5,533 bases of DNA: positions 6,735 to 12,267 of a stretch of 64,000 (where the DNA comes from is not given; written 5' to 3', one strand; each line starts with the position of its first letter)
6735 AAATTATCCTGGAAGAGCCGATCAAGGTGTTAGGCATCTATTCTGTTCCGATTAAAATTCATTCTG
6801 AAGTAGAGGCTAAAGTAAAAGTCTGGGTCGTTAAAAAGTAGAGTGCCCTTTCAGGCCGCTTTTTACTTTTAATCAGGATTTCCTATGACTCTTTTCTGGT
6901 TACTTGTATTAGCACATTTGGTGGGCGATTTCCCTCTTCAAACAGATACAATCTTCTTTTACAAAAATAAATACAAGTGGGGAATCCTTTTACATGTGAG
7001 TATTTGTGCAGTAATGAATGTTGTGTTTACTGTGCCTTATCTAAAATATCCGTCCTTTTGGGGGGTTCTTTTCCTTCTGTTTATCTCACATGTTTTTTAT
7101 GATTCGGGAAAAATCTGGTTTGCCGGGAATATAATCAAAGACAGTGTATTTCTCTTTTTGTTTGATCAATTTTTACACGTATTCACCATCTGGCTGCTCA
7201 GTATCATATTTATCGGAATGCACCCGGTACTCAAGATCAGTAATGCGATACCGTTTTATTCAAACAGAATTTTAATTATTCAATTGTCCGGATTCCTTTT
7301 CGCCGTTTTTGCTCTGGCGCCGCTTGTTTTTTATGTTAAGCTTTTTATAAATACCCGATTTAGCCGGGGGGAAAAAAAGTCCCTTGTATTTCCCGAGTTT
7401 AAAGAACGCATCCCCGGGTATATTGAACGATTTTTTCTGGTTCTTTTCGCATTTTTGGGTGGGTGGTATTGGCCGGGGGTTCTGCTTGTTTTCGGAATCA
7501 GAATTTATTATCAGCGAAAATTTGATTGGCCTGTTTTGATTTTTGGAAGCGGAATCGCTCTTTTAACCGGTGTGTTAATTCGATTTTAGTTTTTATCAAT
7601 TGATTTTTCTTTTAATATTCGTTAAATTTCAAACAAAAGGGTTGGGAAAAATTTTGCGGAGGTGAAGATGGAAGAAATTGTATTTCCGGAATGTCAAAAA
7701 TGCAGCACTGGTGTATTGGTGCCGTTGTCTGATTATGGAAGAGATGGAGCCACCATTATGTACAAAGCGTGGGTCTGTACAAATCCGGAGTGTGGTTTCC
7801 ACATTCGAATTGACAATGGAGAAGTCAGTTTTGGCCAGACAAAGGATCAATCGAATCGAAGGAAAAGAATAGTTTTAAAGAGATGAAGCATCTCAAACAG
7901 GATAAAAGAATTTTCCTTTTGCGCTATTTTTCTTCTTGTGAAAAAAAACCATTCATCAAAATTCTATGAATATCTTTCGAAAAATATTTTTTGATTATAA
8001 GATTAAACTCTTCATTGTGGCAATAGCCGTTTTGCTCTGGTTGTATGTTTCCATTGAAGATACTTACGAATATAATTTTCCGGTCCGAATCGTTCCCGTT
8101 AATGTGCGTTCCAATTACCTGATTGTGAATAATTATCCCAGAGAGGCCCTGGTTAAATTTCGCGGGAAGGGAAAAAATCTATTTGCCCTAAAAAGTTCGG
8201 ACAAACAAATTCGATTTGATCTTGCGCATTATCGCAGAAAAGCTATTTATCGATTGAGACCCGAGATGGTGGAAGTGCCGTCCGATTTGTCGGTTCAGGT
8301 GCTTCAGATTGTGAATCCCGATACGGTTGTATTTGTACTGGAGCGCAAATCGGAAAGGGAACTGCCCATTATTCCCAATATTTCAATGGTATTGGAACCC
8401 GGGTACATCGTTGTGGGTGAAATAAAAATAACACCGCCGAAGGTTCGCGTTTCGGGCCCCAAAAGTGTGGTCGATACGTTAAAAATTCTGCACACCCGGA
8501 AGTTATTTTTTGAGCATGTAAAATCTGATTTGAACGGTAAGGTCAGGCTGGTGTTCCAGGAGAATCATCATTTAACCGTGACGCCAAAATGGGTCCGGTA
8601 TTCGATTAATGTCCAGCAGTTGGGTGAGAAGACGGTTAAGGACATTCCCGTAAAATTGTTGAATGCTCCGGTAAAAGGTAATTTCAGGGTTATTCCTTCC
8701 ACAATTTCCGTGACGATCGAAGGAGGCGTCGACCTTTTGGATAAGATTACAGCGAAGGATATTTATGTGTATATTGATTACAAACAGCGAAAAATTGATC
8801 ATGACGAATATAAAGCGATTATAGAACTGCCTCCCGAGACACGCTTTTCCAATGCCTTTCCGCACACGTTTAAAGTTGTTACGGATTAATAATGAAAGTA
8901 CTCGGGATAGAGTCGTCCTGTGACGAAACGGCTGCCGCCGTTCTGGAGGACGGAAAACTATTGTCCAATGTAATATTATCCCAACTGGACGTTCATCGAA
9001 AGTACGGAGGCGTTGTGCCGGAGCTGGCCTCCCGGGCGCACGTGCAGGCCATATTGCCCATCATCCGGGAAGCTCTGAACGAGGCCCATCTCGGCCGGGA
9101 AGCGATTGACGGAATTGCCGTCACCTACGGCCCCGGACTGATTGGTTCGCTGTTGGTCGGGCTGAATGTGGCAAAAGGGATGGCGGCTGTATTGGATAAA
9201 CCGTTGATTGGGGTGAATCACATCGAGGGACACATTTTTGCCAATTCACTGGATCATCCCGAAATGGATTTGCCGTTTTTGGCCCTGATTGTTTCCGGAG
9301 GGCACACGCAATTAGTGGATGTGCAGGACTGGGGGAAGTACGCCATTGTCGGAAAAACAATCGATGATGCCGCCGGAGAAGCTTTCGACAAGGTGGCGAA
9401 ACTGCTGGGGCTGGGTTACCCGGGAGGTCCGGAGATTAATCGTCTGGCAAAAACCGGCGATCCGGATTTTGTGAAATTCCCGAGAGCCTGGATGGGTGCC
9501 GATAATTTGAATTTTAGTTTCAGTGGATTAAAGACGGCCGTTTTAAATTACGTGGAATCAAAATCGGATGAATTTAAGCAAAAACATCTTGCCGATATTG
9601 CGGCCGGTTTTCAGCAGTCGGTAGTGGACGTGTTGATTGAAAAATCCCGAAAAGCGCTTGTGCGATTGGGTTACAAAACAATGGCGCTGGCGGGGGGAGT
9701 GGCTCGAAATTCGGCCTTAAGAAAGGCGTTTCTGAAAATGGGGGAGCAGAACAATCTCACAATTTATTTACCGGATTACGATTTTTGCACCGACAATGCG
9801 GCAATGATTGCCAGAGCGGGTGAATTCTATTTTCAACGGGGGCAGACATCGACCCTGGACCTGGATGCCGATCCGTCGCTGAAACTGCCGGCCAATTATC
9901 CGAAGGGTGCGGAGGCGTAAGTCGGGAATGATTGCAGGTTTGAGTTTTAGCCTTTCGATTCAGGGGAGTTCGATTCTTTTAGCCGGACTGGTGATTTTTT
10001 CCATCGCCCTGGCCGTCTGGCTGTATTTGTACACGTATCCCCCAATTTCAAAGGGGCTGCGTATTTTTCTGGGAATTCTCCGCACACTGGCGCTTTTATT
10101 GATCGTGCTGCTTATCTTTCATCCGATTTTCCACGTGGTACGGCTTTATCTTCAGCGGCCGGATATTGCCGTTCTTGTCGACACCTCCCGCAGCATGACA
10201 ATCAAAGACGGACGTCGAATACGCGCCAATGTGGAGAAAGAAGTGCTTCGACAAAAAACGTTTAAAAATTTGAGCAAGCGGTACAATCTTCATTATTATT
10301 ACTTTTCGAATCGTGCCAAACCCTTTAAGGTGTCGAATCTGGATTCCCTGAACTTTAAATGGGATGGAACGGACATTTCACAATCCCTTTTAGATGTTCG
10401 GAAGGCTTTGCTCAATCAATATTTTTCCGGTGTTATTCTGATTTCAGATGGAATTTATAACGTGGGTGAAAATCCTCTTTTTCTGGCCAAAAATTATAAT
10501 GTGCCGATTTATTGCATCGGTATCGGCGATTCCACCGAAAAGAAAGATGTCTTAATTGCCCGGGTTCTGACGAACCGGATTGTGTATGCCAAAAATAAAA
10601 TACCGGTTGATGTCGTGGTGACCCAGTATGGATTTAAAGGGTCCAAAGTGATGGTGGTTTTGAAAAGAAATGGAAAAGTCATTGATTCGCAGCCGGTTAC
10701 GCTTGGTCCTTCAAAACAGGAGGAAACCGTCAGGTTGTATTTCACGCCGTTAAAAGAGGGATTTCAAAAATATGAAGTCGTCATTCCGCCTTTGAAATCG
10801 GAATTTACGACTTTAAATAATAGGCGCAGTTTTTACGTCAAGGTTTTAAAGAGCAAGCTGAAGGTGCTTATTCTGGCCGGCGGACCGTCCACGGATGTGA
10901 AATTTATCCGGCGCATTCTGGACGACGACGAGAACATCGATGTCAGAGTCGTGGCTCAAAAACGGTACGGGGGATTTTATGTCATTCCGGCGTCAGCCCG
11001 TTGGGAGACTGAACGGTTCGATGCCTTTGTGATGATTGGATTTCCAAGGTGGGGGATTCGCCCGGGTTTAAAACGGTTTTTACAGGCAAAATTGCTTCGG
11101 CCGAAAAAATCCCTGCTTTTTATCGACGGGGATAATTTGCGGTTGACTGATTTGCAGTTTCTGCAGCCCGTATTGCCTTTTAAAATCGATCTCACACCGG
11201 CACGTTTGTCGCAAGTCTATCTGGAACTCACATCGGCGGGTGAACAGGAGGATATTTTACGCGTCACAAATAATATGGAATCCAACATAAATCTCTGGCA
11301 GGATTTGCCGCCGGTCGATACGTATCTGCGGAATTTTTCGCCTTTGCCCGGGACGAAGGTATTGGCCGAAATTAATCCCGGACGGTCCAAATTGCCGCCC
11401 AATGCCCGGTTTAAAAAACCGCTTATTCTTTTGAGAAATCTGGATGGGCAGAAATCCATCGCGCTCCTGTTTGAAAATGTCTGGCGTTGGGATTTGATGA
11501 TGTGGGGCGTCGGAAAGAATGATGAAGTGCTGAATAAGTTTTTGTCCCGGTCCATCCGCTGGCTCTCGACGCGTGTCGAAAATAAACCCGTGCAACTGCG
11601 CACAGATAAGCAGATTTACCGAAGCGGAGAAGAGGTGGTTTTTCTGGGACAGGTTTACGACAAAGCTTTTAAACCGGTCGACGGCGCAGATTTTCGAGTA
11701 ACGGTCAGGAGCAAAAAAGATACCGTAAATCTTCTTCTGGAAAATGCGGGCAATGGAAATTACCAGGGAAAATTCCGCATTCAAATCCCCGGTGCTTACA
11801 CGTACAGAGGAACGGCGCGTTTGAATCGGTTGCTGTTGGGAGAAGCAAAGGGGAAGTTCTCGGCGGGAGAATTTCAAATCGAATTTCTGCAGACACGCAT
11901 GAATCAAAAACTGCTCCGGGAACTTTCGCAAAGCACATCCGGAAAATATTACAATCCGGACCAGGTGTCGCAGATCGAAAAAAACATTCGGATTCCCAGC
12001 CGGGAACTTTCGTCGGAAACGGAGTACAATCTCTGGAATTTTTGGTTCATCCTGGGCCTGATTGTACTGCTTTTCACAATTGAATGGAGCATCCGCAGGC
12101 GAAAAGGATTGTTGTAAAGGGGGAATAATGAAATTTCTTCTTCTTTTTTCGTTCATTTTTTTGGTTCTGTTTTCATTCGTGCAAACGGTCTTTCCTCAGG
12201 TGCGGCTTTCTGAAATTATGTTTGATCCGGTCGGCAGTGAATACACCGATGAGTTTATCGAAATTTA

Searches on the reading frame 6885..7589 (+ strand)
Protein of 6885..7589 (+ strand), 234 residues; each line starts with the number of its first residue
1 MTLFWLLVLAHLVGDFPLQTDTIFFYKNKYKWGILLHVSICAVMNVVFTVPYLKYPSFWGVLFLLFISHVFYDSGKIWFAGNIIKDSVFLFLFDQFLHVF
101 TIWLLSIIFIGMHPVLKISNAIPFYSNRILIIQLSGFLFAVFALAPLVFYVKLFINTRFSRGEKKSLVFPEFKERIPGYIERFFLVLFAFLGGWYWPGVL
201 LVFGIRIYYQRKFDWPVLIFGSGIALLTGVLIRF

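Call 8: search_protein_families(library=pfam, proteins=[window:6885-7589:+])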
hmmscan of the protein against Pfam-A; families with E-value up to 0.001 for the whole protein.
window:6885-7589:+ (234 aa): 1 family
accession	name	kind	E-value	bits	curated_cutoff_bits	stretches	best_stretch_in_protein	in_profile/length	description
PF11750.13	DUF3307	-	6.3e-13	49.3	23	1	3-110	1-110/127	Protein of unknown function (DUF3307)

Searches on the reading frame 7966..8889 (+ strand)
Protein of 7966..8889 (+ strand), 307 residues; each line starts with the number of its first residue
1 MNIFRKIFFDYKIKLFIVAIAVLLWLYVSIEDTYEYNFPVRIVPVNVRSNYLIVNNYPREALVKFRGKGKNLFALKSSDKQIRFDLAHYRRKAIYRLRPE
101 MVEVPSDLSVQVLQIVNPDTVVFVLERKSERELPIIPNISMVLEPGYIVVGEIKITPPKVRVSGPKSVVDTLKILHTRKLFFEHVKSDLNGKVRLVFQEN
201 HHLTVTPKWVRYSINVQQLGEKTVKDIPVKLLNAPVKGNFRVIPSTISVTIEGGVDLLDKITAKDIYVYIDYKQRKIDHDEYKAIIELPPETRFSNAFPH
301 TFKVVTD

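Call 8: search_protein_families(library=pfam, proteins=[window:7966-8889:+])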
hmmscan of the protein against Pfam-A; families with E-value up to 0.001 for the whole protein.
window:7966-8889:+ (307 aa): 1 family
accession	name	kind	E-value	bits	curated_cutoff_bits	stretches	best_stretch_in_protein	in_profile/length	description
PF07949.17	YbbR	-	5.7e-09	36.6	22.3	1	134-178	2-46/81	YbbR-like protein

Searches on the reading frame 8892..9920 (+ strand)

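Call 8: search_protein_families(library=pfam, proteins=[window:8892-9920:+])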
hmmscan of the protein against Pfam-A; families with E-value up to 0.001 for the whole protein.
window:8892-9920:+ (342 aa): 3 families
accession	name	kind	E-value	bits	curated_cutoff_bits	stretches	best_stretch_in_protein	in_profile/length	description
PF00814.31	TsaD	-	1.5e-98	330.2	24.8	1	22-307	1-263/264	tRNA N6-adenosine threonylcarbamoyltransferase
PF22521.2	HypF_C_2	-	7.4e-07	29.6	27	1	227-295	160-228/241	Carbamoyltransferase, Kae1-like Domain, second subdomain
PF02543.21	Carbam_trans_N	-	1.8e-05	24.8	24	1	221-291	259-331/346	Carbamoyltransferase N-terminus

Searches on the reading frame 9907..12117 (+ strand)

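Call 8: search_protein_families(library=pfam, proteins=[window:9907-12117:+])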
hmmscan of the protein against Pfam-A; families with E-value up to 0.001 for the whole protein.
window:9907-12117:+ (736 aa): 1 family
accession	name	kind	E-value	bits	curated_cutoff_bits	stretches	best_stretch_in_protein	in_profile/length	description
PF01835.25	MG2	-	5.4e-05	23.9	32.8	1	565-626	5-68/96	MG2 domain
